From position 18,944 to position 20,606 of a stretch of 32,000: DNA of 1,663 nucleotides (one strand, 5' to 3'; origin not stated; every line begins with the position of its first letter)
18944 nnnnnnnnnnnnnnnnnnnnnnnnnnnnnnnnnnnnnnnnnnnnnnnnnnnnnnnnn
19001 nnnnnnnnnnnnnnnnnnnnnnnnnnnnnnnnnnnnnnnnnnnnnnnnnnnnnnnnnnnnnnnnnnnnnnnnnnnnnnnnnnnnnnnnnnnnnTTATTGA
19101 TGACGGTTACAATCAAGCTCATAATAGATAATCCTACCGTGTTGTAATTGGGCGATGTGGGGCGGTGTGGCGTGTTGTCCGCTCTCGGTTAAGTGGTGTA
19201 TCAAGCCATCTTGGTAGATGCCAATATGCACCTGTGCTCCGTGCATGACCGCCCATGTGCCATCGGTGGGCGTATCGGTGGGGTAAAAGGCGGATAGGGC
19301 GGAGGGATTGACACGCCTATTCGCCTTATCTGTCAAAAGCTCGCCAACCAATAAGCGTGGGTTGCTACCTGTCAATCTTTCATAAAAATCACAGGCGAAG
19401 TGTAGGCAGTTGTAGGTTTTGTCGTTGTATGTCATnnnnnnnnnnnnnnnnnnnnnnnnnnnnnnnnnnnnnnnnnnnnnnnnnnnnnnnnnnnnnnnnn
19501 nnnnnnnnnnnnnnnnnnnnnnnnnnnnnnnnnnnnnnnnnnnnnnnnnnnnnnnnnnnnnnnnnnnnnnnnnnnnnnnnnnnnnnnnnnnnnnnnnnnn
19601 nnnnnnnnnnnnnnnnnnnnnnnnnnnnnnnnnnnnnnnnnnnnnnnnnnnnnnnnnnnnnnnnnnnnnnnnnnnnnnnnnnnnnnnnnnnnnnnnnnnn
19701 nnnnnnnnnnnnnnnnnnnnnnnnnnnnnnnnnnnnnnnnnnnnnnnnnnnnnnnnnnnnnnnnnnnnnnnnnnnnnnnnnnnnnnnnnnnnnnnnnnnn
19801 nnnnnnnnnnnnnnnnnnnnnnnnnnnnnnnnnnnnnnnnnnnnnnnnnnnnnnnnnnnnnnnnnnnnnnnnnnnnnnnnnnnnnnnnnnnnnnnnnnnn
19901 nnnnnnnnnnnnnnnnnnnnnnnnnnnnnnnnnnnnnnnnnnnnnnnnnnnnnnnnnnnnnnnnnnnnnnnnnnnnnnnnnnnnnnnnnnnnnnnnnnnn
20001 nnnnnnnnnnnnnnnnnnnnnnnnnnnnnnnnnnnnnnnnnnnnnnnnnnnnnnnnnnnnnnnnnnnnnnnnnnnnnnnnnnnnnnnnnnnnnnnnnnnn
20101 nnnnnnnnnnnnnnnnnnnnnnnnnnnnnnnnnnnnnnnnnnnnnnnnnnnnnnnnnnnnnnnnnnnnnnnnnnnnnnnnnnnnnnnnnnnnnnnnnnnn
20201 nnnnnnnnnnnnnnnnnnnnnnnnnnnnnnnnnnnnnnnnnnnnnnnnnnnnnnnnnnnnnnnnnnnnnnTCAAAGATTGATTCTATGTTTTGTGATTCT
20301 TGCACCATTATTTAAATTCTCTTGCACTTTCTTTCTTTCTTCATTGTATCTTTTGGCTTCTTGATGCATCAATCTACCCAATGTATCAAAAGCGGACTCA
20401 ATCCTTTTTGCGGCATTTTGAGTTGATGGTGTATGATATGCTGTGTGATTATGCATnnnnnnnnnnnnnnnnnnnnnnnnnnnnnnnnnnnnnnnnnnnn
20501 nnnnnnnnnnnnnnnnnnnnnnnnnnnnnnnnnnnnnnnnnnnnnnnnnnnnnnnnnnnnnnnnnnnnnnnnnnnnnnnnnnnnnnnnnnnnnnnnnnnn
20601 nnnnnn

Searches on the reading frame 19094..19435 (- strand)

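Call 9: search_protein_families(library=pfam, proteins=[window:19094-19435:-], max_evalue=10)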
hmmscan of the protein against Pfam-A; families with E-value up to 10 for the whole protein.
window:19094-19435:- (113 aa): 1 family
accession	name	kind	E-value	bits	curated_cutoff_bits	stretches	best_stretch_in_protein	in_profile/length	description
PF16044.11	DUF4796_C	-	0.16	12.1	28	1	2-23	97-118/152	DUF4796 C-terminal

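Call 48: search_protein_families(library=padloc, proteins=[window:19094-19435:-], max_evalue=0.1)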
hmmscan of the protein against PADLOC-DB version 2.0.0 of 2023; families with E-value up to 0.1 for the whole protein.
window:19094-19435:- (113 aa): 0 families

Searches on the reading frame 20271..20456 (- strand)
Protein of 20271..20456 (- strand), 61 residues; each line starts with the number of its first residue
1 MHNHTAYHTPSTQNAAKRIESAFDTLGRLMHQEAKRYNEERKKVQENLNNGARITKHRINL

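Call 9: search_protein_families(library=pfam, proteins=[window:20271-20456:-], max_evalue=10)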
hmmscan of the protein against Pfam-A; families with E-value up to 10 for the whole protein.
window:20271-20456:- (61 aa): 2 families
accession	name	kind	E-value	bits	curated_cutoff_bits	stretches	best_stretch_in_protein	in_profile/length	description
PF21808.2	Dynamin-like_hel_bact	-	0.035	13.7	28.3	1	13-55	167-208/373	Bacterial dynamin-like protein, helical domain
PF23172.1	bHLH_NCOA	-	0.087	13.8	27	1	9-48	10-50/81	Nuclear receptor coactivators bHLH domain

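Call 48: search_protein_families(library=padloc, proteins=[window:20271-20456:-], max_evalue=0.1)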
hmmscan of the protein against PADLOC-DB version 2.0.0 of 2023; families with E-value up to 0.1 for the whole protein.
window:20271-20456:- (61 aa): 0 families

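Call 88: search_protein_families(library=phrogs, proteins=[window:20271-20456:-], max_evalue=0.01)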
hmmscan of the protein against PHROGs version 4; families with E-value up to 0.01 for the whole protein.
window:20271-20456:- (61 aa): 4 families
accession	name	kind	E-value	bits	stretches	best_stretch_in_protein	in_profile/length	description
phrog_15141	-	unknown function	8.8e-17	62.4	1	6-61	5-60/60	-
phrog_29688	-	unknown function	0.0012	20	1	35-59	33-57/59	-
phrog_3735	-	unknown function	0.0042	18.1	1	36-61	157-182/182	-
phrog_9278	-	unknown function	0.0093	16.3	1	12-57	91-136/216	-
